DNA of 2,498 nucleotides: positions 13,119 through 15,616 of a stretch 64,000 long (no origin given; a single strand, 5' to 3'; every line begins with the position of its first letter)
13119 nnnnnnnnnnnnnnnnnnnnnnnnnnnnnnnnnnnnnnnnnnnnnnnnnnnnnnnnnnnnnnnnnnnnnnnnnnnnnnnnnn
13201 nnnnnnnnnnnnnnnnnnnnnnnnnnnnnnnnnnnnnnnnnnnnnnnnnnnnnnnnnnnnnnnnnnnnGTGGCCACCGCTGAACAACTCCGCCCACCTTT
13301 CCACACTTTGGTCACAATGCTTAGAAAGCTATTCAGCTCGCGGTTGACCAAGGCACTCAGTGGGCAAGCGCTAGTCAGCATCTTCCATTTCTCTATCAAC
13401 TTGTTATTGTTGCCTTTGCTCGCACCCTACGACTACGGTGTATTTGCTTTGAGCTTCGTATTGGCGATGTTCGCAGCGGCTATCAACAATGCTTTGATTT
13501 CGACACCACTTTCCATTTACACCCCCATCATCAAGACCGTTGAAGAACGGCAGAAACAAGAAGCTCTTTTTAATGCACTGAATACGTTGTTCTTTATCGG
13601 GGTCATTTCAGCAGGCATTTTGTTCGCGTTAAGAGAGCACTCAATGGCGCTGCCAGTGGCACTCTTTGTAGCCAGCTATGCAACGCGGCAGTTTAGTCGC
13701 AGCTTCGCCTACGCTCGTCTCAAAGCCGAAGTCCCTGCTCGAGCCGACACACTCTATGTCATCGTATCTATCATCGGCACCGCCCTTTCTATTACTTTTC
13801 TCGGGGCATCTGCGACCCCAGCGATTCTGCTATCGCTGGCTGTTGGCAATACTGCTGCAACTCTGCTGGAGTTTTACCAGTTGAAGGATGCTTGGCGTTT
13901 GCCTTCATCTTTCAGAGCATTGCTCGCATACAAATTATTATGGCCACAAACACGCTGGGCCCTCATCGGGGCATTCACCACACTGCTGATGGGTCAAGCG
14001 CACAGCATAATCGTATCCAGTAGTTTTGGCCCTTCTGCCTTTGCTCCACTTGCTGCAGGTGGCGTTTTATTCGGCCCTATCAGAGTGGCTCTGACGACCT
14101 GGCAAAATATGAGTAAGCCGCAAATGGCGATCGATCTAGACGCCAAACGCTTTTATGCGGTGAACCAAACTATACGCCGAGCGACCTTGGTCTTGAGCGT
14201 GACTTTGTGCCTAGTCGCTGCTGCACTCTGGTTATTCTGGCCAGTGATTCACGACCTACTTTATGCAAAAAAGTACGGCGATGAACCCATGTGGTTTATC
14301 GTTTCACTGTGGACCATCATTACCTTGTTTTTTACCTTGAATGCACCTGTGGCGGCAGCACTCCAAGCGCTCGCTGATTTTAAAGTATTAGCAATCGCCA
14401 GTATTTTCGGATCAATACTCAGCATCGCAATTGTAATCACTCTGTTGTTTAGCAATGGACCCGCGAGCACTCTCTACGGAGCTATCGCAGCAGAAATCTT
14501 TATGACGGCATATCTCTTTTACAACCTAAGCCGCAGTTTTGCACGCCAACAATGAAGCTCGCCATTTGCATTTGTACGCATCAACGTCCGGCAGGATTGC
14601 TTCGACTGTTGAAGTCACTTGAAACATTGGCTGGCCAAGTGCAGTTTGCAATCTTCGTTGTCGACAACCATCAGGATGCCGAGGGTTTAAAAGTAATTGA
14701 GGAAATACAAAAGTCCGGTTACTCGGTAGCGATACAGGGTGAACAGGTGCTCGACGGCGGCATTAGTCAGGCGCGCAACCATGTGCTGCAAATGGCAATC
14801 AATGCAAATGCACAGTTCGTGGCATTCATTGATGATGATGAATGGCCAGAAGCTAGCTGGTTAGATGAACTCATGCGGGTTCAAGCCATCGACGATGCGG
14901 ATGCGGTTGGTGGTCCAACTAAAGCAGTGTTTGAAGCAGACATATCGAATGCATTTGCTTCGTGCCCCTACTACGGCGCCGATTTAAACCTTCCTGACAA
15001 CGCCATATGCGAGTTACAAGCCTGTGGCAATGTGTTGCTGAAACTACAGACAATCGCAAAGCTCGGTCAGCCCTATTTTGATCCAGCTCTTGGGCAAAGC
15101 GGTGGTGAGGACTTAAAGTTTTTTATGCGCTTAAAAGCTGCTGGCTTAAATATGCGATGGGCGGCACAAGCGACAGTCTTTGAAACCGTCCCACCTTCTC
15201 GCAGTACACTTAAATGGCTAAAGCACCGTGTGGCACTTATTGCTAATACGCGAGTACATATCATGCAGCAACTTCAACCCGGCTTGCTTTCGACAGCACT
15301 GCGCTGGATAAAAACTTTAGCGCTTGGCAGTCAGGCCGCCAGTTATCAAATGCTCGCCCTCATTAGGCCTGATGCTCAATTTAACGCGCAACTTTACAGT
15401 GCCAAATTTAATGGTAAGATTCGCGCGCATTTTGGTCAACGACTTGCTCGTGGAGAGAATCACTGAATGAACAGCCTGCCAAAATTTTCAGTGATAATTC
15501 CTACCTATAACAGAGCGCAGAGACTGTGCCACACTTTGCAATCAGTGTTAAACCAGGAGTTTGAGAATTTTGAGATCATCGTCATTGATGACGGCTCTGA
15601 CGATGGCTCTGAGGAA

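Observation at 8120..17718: Polysaccharide biosynthesis island without OPX/phosphatase genes, predicted to build a xylose-containing polymer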

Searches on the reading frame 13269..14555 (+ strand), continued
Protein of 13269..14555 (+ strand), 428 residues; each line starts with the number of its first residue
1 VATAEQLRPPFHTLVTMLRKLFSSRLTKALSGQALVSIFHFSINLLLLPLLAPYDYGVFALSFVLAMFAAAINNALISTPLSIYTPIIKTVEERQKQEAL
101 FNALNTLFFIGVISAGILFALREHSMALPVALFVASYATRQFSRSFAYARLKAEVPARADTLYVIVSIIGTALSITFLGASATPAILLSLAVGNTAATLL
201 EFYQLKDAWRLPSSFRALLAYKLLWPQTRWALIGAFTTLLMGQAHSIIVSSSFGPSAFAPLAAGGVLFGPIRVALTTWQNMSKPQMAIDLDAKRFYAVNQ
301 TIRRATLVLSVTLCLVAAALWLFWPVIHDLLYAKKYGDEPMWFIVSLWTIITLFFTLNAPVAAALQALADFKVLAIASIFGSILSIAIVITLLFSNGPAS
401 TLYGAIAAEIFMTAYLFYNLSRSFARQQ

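Call 56: predict_structure(alignment_id=A3)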
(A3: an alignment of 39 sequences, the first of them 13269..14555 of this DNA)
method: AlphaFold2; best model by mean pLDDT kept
length: 428 residues; sequences in the alignment: 39
mean_pLDDT: 92.2   pTM: 0.89
mean pLDDT of the five models: 92.2, 90.3, 90.2, 87.4, 85.9
residues with pLDDT >= 90: 361; 70-90: 54; 50-70: 6; < 50: 7
segments of 3 or more residues with pLDDT < 50: 1-7
pLDDT, mean of each block of 10 residues (from residue 1): 48 76 79 91 93 96 95 94 93 95 97 95 92 97 95 94 98 95 97 98 94 94 93 92 93 96 93 87 92 93 92 94 94 92 97 94 92 95 96 96 96 95 83
secondary structure, 60 per line:
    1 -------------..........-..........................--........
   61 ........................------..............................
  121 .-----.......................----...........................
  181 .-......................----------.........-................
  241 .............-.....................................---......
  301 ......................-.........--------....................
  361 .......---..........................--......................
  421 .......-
elements in order: H14-23 H25-50 H53-84 H91-121 H127-149 H154-181 H183-204 H215-223 H225-253 H255-291 H295-322 H324-332 H341-367 H371-396 H399-427
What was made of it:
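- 13269..14555 (+): Wzx-type MOP flippase, 428 aa from GTG, with an alternative ATG at 13317 giving 412 aa. AF2 pLDDT 92 (call 56).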

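Call 58: fold_search(model_id=the predicted structure, library=pdb)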
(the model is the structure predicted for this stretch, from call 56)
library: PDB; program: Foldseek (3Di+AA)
matches with E <= 10: 428; with E <= 0.001: 59
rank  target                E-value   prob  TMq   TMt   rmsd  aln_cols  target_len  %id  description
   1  9g9n_A                3.3e-07  1.00  0.69  0.71   4.8       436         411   13  Lipid III flippase WzxE with NB10 and NB7 nanobodies in inward-facing conformation - crystal 1 (released 2025-01-22)
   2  6gwh                  3.6e-07  1.00  0.65  0.63   6.4       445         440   12  Outward-facing conformation of a multidrug resistance MATE family transporter of the MOP superfamily. (released 2019-06-05)
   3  9r1f_A                4.1e-07  1.00  0.52  0.48  10.8       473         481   13  Cryo-EM structure of human MATE1 in complex with metformin (released 2025-11-05)
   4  6fhz                  4.4e-07  1.00  0.60  0.59   7.1       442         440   13  Inward-facing conformation of a multidrug resistance MATE family transporter of the MOP superfamily. (released 2019-05-08)
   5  9g9p_A                6.1e-07  1.00  0.69  0.72   4.7       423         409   12  Lipid III flippase WzxE with NB10 and NB7 nanobodies in inward-facing conformation - crystal 2 (released 2025-01-22)
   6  3vvo                  7.7e-07  1.00  0.61  0.58   6.7       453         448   13  Crystal structure of MATE in the bent conformation (released 2013-04-03)
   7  4mlb_A                8.0e-07  1.00  0.63  0.60   6.2       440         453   12  Reverse polarity of binding pocket suggests different function of a MOP superfamily transporter from Pyrococcus furios (released 2013-09-25)
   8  3wbn_A                9.1e-07  1.00  0.65  0.62   5.9       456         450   12  Crystal structure of MATE in complex with MaL6 (released 2013-06-12)
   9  6hfb_D                9.1e-07  1.00  0.60  0.58   6.9       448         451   14  Outward-facing conformation of a multidrug resistance MATE family transporter of the MOP superfamily. (released 2019-06-12)
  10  4mlb_B                9.8e-07  1.00  0.61  0.59   7.5       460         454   12  Reverse polarity of binding pocket suggests different function of a MOP superfamily transporter from Pyrococcus furios (released 2013-09-25)
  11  9g95_A                1.2e-06  1.00  0.67  0.69   5.4       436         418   12  Lipid III flippase WzxE with NB10 nanobody in outward-facing conformation at 2.7552 A (released 2025-01-22)
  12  6idp                  1.2e-06  1.00  0.67  0.66   5.7       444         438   14  Crystal structure of Vibrio cholerae MATE transporter VcmN in the straight form (released 2019-01-16)
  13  9g9o_A                1.3e-06  1.00  0.69  0.71   4.8       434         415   12  Lipid III flippase WzxE with NB10 and NB7 nanobodies in outward-facing conformation - crystal 2 (released 2025-01-22)
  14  6hfb_B                1.6e-06  1.00  0.59  0.56   7.2       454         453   13  Outward-facing conformation of a multidrug resistance MATE family transporter of the MOP superfamily. (released 2019-06-12)
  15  6nc9                  2.3e-06  1.00  0.63  0.58   6.2       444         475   15  Lipid II flippase MurJ, outward-facing conformation (released 2019-04-17)
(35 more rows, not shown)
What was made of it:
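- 13269..14555 (+): Best Foldseek hit is WzxE, TM 0.69-0.72 (call 58).
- On Wzx/Wzy-dependent capsule/EPS assembly pathway: The AF2 model (pLDDT 92) matches WzxE best, TM 0.69-0.72, followed by MATE and MurJ (calls 56, 58).
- Checked: Its AlphaFold model (pLDDT 92, call 56) matches the solved WzxE flippase best (TM 0.69-0.72, call 58).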

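Call 72: search_protein_representatives(alignment_id=A3)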
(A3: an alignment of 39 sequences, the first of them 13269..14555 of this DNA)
Query: 39 sequences, 434 profile positions. Proteins with E-value up to 0.001 (for the whole library): 2964; up to 1e-10: 1068; up to 1e-30: 204. The best 150 are listed.
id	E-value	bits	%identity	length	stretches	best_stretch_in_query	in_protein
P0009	8.9e-172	588.2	-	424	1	18-432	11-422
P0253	9.2e-170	581.5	-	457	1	21-432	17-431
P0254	1.1e-129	449.4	-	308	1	7-295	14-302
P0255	4.3e-123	427.7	-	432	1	28-432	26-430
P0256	2.8e-119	415.2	-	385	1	51-433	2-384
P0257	2.9e-118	411.8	-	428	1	25-433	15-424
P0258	1.1e-114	400.1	-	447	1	26-428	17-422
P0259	6.3e-105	367.9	-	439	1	28-430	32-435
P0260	2.9e-101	355.8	-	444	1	20-433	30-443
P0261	5.8e-98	344.9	-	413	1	27-425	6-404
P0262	3.8e-96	338.9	-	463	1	26-425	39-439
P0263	1.6e-87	310.5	-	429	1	24-427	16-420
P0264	3.0e-84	299.7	-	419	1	28-430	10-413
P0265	3.0e-83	296.4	-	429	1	25-430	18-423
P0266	4.5e-81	289.3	-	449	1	26-430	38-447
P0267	1.5e-79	284.2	-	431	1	20-432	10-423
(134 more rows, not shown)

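Call 73: find_encoding_contigs(protein=P0263, flank=10000, max_places=1)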
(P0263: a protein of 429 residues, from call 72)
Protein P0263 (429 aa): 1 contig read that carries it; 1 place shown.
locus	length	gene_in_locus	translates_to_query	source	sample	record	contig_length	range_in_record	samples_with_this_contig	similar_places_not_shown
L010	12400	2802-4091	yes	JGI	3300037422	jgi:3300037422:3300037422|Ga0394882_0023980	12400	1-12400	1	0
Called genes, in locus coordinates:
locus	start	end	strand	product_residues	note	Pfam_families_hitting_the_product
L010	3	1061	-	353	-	?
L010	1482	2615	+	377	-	PF07589:PEP_exosort_dom (weak)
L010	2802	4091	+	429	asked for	-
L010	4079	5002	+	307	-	PF00535:Glycos_transf_2, PF13641:Glyco_tranf_2_3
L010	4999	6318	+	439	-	PF04932:Wzy_C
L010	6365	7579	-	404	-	PF13579:Glyco_trans_4_4, PF00534:Glycos_transf_1, PF13692:Glyco_trans_1_4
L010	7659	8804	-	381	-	PF01757:Acyl_transf_3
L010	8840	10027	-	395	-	PF13439:Glyco_transf_4, PF13579:Glyco_trans_4_4, PF00534:Glycos_transf_1, PF13692:Glyco_trans_1_4, PF13524:Glyco_trans_1_2 (weak)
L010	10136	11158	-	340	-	PF01073:3Beta_HSD, PF01370:Epimerase, PF02719:Polysacc_synt_2 (faint), PF13460:NAD_binding_10, PF16363:GDP_Man_Dehyd, PF07993:NAD_binding_4 (weak)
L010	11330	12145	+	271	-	PF03808:Glyco_tran_WecG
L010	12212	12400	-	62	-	?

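Call 74: list_cluster_members(proteins=[P0255, P0257, P0258, P0259, P0260, P0262, P0263, P0264, P0265, P0267])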
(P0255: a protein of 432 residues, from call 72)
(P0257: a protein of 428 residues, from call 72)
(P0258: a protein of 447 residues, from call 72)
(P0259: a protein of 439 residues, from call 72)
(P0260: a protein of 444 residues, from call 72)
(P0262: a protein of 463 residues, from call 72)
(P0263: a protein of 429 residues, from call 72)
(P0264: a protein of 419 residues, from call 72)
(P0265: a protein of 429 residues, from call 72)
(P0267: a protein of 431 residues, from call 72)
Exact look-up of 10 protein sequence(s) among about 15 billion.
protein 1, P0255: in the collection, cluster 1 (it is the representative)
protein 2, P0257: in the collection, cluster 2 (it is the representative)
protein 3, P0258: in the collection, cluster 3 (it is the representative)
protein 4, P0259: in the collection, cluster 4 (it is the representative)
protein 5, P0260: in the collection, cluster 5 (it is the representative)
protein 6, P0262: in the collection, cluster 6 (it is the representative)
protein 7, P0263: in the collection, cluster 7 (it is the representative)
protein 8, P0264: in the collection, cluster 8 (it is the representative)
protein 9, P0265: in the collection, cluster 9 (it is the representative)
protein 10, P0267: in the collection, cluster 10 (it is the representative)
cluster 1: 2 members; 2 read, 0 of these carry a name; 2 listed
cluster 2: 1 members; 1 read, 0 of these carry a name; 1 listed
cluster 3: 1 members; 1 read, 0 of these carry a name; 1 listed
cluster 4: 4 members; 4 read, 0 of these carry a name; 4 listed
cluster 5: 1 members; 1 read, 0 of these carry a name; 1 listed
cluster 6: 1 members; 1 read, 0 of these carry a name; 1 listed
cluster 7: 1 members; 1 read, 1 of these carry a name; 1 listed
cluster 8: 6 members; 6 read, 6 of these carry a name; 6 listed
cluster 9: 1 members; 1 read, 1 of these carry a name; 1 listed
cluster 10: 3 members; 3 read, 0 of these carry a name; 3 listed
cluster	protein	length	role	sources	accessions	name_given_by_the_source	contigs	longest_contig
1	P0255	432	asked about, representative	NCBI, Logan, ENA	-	-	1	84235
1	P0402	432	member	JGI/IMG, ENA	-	-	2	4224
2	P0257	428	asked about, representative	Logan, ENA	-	-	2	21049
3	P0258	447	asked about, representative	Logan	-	-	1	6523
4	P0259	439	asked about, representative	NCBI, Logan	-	-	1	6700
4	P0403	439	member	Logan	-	-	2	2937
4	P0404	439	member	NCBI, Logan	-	-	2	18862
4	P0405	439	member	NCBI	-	-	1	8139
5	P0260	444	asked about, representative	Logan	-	-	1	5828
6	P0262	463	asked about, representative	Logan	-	-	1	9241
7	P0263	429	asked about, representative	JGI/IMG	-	O-antigen/teichoic acid export membrane protein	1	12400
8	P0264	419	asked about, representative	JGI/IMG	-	O-antigen/teichoic acid export membrane protein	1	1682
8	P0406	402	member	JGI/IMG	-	O-antigen/teichoic acid export membrane protein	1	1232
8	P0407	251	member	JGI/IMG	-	O-antigen/teichoic acid export membrane protein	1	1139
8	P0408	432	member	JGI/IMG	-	O-antigen/teichoic acid export membrane protein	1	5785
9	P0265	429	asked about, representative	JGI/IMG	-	O-antigen/teichoic acid export membrane protein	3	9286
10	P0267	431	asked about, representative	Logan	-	-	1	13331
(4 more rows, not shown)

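Call 75: find_encoding_contigs(protein=P0255, flank=10000, max_places=1)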
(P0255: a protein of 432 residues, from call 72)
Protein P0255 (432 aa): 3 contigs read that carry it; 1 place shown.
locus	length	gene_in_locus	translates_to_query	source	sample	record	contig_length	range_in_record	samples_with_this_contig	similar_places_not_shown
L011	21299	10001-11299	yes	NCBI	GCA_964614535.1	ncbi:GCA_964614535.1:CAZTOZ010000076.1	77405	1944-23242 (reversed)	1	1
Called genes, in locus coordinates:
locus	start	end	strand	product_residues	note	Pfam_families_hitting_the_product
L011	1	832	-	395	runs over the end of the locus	PF00999:Na_H_Exchanger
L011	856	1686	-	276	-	PF00582:Usp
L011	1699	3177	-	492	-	PF00916:Sulfate_transp, PF16983:MFS_MOT1 (weak), PF01740:STAS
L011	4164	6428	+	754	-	PF23607:WZC_N, PF13807:GNVR, PF01656:CbiA (weak), PF10609:ParA (faint), PF13614:AAA_31 (weak)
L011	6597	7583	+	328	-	PF01073:3Beta_HSD (weak), PF01370:Epimerase, PF04321:RmlD_sub_bind (weak), PF07993:NAD_binding_4 (faint), PF16363:GDP_Man_Dehyd, PF02719:Polysacc_synt_2 (weak)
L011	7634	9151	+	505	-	PF13727:CoA_binding_3, PF02397:Bac_transf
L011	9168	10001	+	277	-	PF03808:Glyco_tran_WecG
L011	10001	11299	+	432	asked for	-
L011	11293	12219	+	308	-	PF00535:Glycos_transf_2, PF13641:Glyco_tranf_2_3 (weak), PF13632:Glyco_trans_2_3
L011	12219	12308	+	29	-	-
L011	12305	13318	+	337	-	PF00535:Glycos_transf_2, PF10111:Glyco_tranf_2_2, PF13641:Glyco_tranf_2_3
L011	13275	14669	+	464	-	PF04932:Wzy_C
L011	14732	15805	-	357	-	PF01522:Polysacc_deac_1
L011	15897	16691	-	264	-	PF03935:SKN1_KRE6_Sbg1 (faint), PF00722:Glyco_hydro_16, PF26113:GH16_XgeA (weak)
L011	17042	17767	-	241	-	-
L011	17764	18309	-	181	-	PF22029:PhyR_sigma2 (faint), PF04542:Sigma70_r2, PF08281:Sigma70_r4_2, PF04545:Sigma70_r4, PF22233:PhyR_sigma-like (faint)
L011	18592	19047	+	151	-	-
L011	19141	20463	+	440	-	PF07396:Porin_O_P (faint)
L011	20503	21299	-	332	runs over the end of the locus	PF00805:Pentapeptide (faint), PF13599:Pentapeptide_4, PF13576:Pentapeptide_3 (weak)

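Call 77: search_protein_families(library=pfam, proteins=[L003:18835-19593:-, L006:18082-18810:-, L005:18710-19432:-, L011:17042-17767:-, L011:18592-19047:+, L011:19141-20463:+, L005:15935-16372:+, L005:1224-1745:+, L006:2744-3094:+], max_evalue=1)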
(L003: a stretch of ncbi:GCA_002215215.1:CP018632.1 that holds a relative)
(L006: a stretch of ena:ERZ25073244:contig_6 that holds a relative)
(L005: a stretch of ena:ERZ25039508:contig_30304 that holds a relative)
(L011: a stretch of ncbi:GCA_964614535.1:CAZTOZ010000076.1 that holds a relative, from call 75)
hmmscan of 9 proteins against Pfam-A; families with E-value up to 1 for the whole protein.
L003:18835-19593:- (252 aa): 2 families
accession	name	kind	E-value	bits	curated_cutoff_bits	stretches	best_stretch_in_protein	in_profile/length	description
PF10028.14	DUF2270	-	0.29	11.2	25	1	129-171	29-69/184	Predicted integral membrane protein (DUF2270)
PF11255.13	DUF3054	-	0.81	10.5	25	0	121-187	12-75/110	Protein of unknown function (DUF3054)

L006:18082-18810:- (242 aa): 1 family
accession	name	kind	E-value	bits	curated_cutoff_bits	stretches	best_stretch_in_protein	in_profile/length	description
PF00517.22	GP41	-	0.028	14.8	29.6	1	120-157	130-168/197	Retroviral envelope protein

L005:18710-19432:- (240 aa): 0 families

L011:17042-17767:- (241 aa): 2 families
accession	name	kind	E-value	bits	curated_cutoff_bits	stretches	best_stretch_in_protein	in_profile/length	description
PF13490.11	zf-HC2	-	0.00066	20.2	22.2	1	11-34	7-30/35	Putative zinc-finger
PF22746.1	SHOCT-like_DUF2089-C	-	0.045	13.8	27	1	17-36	12-31/32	SHOCT-like domain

L011:18592-19047:+ (151 aa): 2 families
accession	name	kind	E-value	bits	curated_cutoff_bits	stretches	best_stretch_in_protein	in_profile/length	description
PF02635.20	DsrE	-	0.0074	16.9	22.7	1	63-151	28-116/116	DsrE/DsrF-like family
PF02680.19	DUF211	-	0.087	13.5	22.1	1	37-75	3-38/89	Uncharacterized ArCR, COG1888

L011:19141-20463:+ (440 aa): 3 families
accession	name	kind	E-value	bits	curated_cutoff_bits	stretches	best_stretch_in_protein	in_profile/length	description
PF07396.17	Porin_O_P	-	2.2e-11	44.1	20.9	2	290-410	228-346/370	Phosphate-selective porin O and P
PF13609.12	Porin_4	-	1.1e-06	29.1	27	1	81-410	38-307/310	Gram-negative porin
PF01389.23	OmpA_membrane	-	0.079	13.2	21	1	355-398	133-179/180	OmpA-like transmembrane domain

L005:15935-16372:+ (145 aa): 0 families

L005:1224-1745:+ (173 aa): 0 families

L006:2744-3094:+ (116 aa): 1 family
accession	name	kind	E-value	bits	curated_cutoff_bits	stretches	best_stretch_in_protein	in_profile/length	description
PF19803.4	DUF6286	-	0.39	11.6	35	1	62-103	55-96/108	Family of unknown function (DUF6286)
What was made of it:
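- Tried and rejected: None has a Poly_export signal (call 77).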

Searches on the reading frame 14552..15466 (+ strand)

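Call 3: search_protein_families(library=pfam, proteins=[window:14552-15466:+])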
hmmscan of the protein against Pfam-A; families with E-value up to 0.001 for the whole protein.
window:14552-15466:+ (304 aa): 3 families
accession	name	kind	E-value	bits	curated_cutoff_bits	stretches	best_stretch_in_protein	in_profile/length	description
PF00535.33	Glycos_transf_2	-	4.2e-11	43.5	23.3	1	5-133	2-125/168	Glycosyl transferase family 2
PF13641.12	Glyco_tranf_2_3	-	2.8e-06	27.9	27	1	3-216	3-216/230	Glycosyltransferase like family 2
PF13632.12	Glyco_trans_2_3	-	5.1e-06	26.9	27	1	160-265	76-172/198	Glycosyl transferase family group 2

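Call 4: search_protein_families(library=ncbifam, proteins=[window:14552-15466:+])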
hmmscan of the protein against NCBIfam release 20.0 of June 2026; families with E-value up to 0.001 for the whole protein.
window:14552-15466:+ (304 aa): 7 families
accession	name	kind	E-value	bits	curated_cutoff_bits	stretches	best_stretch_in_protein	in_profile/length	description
NF038302.1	EPS_HpsE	equivalog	2.4e-14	53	300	1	1-136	1-137/307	hormogonium polysaccharide biosynthesis glycosyltransferase HpsE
TIGR03965.1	mycofact_glyco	equivalog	3.3e-13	49.3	280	1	4-238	77-304/467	mycofactocin biosynthesis glycosyltransferase MftF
NF041875.1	EPS_EpsD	equivalog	2e-11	43.9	370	1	3-238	1-231/325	exopolysaccharide biosynthesis glycosyltransferase EpsD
NF041394.1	GtaseAglG_Halo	equivalog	1.7e-08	34.1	440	1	34-260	36-263/304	glucosyl-dolichyl phosphate glucuronosyltransferase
NF050050.1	ProtGlycPglI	equivalog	4.7e-05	22.9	500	1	2-108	3-105/306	GalNAc(5)-diNAcBac-PP-undecaprenol beta-1,3-glucosyltransferase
TIGR01556.1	rhamnosyltran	subfamily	0.0001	21.6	200.55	1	20-118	10-107/281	rhamnosyltransferase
NF007482.0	PRK10073.1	equivalog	0.00063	18.8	423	1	2-128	7-127/334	glycosyltransferase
